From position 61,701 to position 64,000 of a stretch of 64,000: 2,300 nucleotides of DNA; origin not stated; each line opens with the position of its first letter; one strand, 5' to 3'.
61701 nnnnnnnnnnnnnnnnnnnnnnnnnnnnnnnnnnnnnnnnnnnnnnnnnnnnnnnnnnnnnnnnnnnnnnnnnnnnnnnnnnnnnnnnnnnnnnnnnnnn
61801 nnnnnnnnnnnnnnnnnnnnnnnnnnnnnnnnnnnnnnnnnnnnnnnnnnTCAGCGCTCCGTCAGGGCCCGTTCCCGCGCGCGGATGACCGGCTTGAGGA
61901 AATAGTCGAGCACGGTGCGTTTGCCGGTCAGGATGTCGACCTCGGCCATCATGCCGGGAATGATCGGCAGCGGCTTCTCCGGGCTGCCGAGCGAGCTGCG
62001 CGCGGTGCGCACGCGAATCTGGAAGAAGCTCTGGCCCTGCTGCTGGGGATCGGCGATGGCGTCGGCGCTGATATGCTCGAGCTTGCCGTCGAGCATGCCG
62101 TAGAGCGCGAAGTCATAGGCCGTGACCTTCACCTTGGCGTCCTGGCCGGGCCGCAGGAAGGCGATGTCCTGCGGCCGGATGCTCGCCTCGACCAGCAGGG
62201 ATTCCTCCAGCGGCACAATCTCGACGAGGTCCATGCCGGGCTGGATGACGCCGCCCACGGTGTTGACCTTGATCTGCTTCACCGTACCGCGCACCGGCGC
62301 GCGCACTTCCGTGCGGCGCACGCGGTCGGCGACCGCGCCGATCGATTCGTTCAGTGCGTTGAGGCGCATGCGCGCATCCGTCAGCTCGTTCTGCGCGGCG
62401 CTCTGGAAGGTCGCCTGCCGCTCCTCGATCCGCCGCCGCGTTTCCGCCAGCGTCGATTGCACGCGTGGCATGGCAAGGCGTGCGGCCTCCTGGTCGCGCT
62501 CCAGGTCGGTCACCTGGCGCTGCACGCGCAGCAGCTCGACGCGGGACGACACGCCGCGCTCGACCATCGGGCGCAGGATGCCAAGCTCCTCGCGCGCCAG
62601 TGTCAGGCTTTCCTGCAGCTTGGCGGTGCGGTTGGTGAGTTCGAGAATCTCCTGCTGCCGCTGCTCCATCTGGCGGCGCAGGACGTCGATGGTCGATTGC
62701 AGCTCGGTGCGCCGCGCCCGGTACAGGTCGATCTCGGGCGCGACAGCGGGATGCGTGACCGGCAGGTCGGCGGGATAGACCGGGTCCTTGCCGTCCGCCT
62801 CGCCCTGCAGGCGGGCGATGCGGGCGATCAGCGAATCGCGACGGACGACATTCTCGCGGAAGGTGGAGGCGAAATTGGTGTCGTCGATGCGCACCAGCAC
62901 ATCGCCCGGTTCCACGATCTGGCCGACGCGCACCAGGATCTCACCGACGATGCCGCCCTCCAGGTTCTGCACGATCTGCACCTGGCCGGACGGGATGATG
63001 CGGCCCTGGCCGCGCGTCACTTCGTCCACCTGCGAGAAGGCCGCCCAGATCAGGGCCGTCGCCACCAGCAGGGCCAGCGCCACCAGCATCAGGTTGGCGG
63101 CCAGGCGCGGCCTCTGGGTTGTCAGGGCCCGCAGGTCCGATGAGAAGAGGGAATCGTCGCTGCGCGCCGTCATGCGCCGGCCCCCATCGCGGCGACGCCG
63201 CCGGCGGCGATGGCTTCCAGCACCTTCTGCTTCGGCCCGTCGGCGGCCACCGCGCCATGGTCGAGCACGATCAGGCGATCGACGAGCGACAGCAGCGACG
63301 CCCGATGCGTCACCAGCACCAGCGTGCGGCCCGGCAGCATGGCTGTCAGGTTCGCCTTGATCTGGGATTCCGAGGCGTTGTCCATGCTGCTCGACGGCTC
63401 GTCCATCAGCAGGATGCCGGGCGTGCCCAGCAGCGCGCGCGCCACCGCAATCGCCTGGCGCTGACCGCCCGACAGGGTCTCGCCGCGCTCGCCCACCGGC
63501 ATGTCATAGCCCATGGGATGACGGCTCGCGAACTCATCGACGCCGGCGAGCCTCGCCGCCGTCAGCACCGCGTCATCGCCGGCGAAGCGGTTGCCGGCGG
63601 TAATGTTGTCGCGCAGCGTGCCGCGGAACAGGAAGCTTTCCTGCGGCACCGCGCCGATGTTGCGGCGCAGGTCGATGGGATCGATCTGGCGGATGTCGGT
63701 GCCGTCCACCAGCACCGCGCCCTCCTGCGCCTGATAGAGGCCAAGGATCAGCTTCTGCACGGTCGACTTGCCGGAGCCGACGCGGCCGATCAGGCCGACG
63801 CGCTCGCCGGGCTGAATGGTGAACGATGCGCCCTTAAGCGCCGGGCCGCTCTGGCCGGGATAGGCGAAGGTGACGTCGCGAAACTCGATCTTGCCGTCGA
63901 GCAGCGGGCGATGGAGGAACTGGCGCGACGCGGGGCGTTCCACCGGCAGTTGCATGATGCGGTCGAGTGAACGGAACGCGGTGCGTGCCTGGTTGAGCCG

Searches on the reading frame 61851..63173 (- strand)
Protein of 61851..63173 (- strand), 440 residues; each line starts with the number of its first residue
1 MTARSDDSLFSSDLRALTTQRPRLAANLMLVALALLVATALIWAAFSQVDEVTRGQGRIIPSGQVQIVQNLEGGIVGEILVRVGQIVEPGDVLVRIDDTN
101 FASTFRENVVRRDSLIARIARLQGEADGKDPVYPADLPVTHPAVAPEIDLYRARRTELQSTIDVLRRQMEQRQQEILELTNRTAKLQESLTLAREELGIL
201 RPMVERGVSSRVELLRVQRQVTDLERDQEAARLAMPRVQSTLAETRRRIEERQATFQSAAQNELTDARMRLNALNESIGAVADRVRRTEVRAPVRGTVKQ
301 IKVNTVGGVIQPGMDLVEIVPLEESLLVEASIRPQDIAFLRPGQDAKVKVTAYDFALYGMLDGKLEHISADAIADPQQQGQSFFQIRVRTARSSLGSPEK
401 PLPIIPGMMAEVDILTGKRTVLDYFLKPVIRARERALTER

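Call 54: search_protein_families(library=pfam, proteins=[window:61851-63173:-], max_evalue=0.01)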
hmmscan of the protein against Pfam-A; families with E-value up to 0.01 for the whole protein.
window:61851-63173:- (440 aa): 5 families
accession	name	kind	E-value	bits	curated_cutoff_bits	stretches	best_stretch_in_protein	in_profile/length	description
PF13437.12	HlyD_3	-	8.3e-19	68.7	22.2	1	290-403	2-102/106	HlyD family secretion protein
PF16576.10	HlyD_D23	-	1.1e-13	51.4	30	1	205-354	23-173/214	Barrel-sandwich domain of CusB or HlyD membrane-fusion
PF13533.13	Biotin_lipoyl_2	-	0.00022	21.4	29.8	1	73-97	8-32/32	Biotin-lipoyl like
PF00364.28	Biotin_lipoyl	-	0.00064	19.9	22.1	0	70-96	47-73/73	Biotin-requiring enzyme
PF19220.6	Rod_CreS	-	0.0016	18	100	1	153-275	90-212/359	Crescentin, rod domain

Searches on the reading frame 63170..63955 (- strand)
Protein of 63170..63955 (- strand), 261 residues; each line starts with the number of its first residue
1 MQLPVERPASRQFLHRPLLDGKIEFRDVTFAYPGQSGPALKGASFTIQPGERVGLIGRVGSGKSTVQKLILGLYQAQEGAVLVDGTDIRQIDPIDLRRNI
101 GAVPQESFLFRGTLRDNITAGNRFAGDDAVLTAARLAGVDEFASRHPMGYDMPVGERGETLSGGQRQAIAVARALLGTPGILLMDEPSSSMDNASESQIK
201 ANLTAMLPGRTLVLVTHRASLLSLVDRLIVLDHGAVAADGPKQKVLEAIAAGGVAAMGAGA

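Call 54: search_protein_families(library=pfam, proteins=[window:63170-63955:-], max_evalue=0.01)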
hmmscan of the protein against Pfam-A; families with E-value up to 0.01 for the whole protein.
window:63170-63955:- (261 aa): 2 families
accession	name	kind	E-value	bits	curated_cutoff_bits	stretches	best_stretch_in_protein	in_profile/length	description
PF00005.33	ABC_tran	-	6.3e-32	111.5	25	1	40-188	1-136/137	ABC transporter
PF13304.12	AAA_21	-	3.1e-05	24.6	27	0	54-129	3-81/304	AAA domain, putative AbiEii toxin, Type IV TA system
